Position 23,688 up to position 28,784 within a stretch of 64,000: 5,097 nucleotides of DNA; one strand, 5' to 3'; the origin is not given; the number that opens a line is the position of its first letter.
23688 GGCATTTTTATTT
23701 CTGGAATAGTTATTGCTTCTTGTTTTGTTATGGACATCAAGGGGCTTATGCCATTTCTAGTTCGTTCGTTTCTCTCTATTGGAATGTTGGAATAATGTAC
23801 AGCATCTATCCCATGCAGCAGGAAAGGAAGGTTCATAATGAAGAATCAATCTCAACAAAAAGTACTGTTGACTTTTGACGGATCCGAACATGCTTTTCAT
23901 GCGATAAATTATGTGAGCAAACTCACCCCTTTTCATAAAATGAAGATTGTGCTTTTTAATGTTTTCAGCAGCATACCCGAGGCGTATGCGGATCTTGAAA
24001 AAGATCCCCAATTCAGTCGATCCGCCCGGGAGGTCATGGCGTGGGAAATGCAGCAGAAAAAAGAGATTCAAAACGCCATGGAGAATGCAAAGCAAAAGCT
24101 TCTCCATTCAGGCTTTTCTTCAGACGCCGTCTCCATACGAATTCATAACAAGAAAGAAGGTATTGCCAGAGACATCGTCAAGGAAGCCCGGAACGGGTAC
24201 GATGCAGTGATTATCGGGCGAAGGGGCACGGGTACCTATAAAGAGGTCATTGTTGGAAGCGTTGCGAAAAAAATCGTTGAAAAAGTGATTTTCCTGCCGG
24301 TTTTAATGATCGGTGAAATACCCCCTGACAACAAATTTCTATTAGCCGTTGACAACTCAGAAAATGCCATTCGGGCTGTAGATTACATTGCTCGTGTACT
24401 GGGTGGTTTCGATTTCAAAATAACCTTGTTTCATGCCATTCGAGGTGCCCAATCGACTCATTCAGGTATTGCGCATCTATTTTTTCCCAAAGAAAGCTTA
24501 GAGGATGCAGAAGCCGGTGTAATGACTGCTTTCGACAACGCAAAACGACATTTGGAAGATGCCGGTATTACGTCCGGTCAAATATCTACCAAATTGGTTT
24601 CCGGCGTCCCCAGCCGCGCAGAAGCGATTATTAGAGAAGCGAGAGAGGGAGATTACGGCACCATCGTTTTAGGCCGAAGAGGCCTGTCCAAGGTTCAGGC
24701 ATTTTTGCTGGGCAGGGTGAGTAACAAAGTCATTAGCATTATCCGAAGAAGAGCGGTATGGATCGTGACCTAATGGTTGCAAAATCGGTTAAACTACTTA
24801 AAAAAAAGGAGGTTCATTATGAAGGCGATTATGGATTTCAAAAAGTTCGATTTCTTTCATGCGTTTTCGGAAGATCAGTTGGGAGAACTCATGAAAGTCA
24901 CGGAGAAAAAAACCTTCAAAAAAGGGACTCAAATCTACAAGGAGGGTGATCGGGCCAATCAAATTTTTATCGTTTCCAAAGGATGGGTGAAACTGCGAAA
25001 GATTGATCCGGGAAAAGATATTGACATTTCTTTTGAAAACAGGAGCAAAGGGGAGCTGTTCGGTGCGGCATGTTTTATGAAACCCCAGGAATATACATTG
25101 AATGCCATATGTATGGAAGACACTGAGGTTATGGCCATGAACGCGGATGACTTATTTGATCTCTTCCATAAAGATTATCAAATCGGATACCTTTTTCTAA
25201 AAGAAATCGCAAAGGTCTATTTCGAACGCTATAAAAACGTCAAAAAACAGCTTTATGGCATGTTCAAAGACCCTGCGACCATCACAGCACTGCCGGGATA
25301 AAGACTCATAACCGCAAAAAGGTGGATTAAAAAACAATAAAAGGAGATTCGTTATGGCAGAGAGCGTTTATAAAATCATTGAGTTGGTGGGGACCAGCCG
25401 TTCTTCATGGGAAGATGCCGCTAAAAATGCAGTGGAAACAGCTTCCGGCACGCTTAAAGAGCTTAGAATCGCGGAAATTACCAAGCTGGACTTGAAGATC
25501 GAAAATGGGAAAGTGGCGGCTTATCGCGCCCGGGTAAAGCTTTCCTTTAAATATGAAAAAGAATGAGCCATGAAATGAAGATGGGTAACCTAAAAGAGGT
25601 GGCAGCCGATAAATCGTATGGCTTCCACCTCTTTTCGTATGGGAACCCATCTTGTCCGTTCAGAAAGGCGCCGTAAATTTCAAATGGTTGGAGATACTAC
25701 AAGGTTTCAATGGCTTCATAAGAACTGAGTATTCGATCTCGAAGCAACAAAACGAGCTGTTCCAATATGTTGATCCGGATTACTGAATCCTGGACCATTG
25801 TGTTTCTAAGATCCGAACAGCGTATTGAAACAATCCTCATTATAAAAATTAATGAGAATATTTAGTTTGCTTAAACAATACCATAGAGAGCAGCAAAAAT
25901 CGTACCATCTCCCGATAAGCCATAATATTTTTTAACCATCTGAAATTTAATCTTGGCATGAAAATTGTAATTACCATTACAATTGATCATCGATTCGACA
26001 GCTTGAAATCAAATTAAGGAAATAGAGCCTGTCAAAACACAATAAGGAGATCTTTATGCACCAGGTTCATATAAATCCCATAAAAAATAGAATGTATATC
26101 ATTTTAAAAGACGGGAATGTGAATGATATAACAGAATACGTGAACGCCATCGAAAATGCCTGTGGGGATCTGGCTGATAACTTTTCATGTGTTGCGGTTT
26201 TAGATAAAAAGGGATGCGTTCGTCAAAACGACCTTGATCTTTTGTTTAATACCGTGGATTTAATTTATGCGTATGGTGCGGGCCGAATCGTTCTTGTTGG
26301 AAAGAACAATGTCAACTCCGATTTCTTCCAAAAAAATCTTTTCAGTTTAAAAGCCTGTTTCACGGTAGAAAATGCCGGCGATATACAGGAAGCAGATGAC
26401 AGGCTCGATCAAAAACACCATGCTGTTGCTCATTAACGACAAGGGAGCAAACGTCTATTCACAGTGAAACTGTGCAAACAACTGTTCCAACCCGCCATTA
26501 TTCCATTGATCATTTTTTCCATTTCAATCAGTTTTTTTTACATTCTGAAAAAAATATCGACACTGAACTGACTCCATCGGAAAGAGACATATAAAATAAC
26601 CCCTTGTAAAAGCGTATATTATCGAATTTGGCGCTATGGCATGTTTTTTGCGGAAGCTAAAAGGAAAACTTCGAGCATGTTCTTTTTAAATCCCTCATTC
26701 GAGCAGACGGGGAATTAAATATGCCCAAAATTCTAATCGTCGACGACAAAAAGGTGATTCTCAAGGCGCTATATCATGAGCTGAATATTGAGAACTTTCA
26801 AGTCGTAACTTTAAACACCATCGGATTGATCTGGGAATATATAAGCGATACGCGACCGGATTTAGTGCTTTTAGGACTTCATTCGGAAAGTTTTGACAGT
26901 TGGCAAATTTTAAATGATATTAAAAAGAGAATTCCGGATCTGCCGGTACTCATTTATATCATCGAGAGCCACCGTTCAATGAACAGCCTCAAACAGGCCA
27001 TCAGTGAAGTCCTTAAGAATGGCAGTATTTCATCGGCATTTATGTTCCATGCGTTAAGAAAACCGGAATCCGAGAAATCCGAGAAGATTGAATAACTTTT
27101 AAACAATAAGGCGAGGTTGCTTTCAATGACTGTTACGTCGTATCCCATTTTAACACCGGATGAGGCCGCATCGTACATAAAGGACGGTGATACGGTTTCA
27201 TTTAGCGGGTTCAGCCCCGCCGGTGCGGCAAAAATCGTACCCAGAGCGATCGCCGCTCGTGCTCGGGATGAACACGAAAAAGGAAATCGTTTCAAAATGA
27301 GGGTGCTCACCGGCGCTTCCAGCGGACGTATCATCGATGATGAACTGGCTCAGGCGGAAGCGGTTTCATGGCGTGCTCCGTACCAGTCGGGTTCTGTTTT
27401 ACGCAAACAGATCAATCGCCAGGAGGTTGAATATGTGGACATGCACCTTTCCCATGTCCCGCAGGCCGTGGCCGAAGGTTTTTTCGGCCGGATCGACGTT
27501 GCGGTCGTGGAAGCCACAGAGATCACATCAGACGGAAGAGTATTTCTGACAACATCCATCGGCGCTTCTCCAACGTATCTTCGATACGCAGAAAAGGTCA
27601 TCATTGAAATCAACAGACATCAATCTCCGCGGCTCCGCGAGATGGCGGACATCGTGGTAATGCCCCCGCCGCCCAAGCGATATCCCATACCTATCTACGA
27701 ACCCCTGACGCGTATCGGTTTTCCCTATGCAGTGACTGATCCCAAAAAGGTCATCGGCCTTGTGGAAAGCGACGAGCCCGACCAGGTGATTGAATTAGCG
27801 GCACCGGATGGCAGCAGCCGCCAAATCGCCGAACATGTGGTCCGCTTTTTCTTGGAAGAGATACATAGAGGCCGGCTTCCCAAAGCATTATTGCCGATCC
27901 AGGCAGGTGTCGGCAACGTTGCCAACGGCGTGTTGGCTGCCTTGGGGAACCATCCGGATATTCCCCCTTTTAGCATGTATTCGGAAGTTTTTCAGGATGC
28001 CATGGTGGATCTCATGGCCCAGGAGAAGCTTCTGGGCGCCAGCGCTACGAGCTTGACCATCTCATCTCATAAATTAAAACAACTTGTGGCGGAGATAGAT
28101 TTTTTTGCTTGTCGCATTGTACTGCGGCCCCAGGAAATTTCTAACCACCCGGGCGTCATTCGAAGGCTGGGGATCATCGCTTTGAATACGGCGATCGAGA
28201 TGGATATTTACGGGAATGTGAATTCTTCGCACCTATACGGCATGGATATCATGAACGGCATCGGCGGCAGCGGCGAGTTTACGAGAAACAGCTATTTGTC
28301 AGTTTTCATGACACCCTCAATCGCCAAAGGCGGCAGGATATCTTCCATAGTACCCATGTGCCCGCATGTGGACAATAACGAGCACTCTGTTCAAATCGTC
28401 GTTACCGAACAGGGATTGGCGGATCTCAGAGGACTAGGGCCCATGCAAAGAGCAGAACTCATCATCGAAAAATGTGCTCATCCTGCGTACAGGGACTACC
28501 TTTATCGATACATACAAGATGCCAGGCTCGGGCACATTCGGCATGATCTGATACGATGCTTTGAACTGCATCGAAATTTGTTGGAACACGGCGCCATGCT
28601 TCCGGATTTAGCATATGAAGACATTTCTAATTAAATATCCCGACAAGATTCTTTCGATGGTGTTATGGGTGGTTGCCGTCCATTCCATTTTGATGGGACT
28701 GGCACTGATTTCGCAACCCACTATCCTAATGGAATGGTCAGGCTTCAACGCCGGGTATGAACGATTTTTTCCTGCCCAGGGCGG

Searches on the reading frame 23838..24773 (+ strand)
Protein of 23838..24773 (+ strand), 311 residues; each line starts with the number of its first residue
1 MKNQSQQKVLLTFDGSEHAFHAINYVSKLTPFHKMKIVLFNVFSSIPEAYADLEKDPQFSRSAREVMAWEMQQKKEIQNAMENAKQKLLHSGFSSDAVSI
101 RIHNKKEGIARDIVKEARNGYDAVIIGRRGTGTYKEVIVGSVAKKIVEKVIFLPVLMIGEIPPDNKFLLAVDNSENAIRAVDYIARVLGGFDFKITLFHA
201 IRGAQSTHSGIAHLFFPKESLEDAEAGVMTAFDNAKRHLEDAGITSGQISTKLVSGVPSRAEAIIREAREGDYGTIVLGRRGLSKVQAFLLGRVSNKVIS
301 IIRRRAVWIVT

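Call 8: search_protein_families(library=pfam, proteins=[window:23838-24773:+])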
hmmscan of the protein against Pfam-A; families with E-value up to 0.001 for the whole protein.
window:23838-24773:+ (311 aa): 1 family
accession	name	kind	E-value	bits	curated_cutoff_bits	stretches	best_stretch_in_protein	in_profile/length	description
PF00582.32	Usp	-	1.2e-27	97.6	24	2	166-300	4-131/141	Universal stress protein family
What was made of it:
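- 23838..25301 (+): Operon 4: tandem-Usp protein and a cNMP-binding protein. Call 8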

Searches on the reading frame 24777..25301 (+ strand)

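Call 8: search_protein_families(library=pfam, proteins=[window:24777-25301:+])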
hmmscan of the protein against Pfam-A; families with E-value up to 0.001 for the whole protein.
window:24777-25301:+ (174 aa): 1 family
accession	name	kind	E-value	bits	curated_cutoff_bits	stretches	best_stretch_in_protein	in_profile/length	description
PF00027.35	cNMP_binding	-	1.6e-15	57.3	27.5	1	45-132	2-88/89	Cyclic nucleotide-binding domain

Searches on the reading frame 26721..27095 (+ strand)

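Call 8: search_protein_families(library=pfam, proteins=[window:26721-27095:+])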
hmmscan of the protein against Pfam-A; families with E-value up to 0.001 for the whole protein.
window:26721-27095:+ (124 aa): 1 family
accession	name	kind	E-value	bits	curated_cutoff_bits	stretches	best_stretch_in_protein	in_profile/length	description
PF00072.30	Response_reg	-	3.2e-08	34.1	30.2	1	4-94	1-89/111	Response regulator receiver domain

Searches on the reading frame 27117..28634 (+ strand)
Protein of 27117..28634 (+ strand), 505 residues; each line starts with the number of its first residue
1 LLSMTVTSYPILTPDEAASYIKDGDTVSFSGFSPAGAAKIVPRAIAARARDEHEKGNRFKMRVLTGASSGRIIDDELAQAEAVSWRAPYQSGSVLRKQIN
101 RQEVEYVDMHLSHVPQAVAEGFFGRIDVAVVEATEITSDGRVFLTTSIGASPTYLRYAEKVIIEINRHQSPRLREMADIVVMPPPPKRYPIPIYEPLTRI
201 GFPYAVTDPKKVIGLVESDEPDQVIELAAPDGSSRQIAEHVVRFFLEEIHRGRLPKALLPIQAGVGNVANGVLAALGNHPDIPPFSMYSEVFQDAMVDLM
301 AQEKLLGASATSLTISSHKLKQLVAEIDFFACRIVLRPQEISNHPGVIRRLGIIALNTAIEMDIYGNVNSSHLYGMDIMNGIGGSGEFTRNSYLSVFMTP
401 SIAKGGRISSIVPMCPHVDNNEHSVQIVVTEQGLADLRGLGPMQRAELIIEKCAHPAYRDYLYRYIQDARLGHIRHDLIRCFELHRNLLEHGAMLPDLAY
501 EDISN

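Call 8: search_protein_families(library=pfam, proteins=[window:27117-28634:+])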
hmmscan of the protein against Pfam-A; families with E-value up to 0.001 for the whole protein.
window:27117-28634:+ (505 aa): 2 families
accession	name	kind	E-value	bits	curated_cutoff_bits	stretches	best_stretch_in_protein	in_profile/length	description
PF13336.12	AcetylCoA_hyd_C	-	3.8e-39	134.5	23.7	1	325-465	7-153/154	Acetyl-CoA hydrolase/transferase C-terminal domain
PF02550.21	AcetylCoA_hydro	-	7.1e-37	127.8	24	1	13-217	11-198/198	Acetyl-CoA hydrolase/transferase N-terminal domain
